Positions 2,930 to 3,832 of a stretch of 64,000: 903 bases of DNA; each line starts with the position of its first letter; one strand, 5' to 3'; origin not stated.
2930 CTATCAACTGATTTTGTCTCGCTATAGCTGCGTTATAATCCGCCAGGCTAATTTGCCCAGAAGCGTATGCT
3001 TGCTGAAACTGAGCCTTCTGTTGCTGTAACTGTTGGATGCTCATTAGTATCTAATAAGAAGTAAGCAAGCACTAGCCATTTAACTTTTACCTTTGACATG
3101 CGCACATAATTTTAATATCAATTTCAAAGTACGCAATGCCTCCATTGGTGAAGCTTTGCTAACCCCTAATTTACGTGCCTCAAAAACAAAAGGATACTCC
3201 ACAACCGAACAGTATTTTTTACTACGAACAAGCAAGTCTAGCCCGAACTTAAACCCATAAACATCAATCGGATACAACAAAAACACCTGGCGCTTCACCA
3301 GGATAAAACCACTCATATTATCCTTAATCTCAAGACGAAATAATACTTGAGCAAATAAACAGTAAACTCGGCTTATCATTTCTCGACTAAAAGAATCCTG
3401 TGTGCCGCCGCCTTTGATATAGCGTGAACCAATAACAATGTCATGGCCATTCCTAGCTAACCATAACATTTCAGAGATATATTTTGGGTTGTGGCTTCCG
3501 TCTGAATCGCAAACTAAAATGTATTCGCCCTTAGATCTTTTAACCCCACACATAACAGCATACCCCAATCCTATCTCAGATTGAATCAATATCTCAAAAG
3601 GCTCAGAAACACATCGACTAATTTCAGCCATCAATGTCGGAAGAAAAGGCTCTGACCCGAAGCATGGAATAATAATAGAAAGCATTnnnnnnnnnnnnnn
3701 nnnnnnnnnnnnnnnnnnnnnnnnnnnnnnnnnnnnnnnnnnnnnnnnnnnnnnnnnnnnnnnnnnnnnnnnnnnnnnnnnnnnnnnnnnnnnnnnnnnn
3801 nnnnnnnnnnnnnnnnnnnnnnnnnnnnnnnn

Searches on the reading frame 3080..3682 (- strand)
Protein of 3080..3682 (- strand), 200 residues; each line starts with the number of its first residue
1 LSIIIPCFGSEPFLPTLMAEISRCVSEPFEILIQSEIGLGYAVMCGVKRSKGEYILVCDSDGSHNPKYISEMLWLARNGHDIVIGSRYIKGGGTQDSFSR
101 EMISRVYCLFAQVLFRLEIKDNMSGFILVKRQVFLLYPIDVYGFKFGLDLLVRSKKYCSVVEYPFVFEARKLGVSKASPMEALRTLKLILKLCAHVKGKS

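Call 72: search_protein_families(library=pfam, alignment_id=A2, max_evalue=0.001)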
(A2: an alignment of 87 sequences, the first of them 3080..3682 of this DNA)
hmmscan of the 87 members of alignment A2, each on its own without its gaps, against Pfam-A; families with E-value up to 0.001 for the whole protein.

A. member 1, window:3080-3682:- (200 aa): 1 family
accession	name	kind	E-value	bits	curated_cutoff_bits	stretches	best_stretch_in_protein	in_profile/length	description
PF00535.33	Glycos_transf_2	-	7.4e-16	59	23.3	1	34-134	60-164/168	Glycosyl transferase family 2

B. families by the number of members that match (of 87 scanned): 12 families
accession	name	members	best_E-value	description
PF00535.33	Glycos_transf_2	1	7.4e-16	Glycosyl transferase family 2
PF18905.5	DUF5661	1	5.4e-15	Protein of unknown function (DUF5661)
PF21473.3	Ssb-like_OB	1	1.9e-10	Single-stranded DNA binding protein Ssb-like, OB fold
PF00961.24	LAGLIDADG_1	1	3.8e-10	LAGLIDADG endonuclease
PF10686.14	YAcAr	1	8e-10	YspA, cpYpsA-related SLOG family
PF05869.16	Dam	1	5e-08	DNA N-6-adenine-methyltransferase (Dam)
PF18911.6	PKD_4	1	4.2e-07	PKD domain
PF00801.26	PKD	1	1.2e-06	PKD domain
PF01336.31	tRNA_anti-codon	1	5.6e-06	OB-fold nucleic acid binding domain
PF14528.11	LAGLIDADG_3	1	5.5e-05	LAGLIDADG-like domain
PF04266.20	ASCH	1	0.0003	ASCH domain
PF11381.13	DUF3185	1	0.00046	Protein of unknown function (DUF3185)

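Call 73: search_protein_families(library=phrogs, alignment_id=A2, max_evalue=0.0001)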
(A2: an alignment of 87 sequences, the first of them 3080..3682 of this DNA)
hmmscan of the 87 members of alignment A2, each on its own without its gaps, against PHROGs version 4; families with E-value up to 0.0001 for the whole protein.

A. member 1, window:3080-3682:- (200 aa): 1 family
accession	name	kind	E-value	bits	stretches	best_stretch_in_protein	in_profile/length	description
phrog_841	-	moron, auxiliary metabolic gene and host takeover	9.6e-16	59.1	1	31-183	65-213/309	GtrB-like O-antigen conversion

B. families by the number of members that match (of 87 scanned): 17 families
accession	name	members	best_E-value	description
phrog_5046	-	2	3.8e-14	HNH endonuclease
phrog_2340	-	2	2.1e-11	endonuclease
phrog_11793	-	2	1.1e-08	-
phrog_954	-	1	5.6e-34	DNA methyltransferase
phrog_289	-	1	7.1e-27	GTP-binding domain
phrog_6151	-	1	1.6e-17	DNA methyltransferase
phrog_111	-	1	5.7e-16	DNA methyltransferase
phrog_841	-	1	9.6e-16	GtrB-like O-antigen conversion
phrog_2776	-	1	8e-14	-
phrog_11564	-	1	1.5e-10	DNA methyltransferase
phrog_625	-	1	5.6e-08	-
phrog_3193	-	1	1.5e-07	-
phrog_5429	-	1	1.5e-06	DNA repair protein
phrog_22740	-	1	2.5e-06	-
phrog_11222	-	1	9.2e-06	-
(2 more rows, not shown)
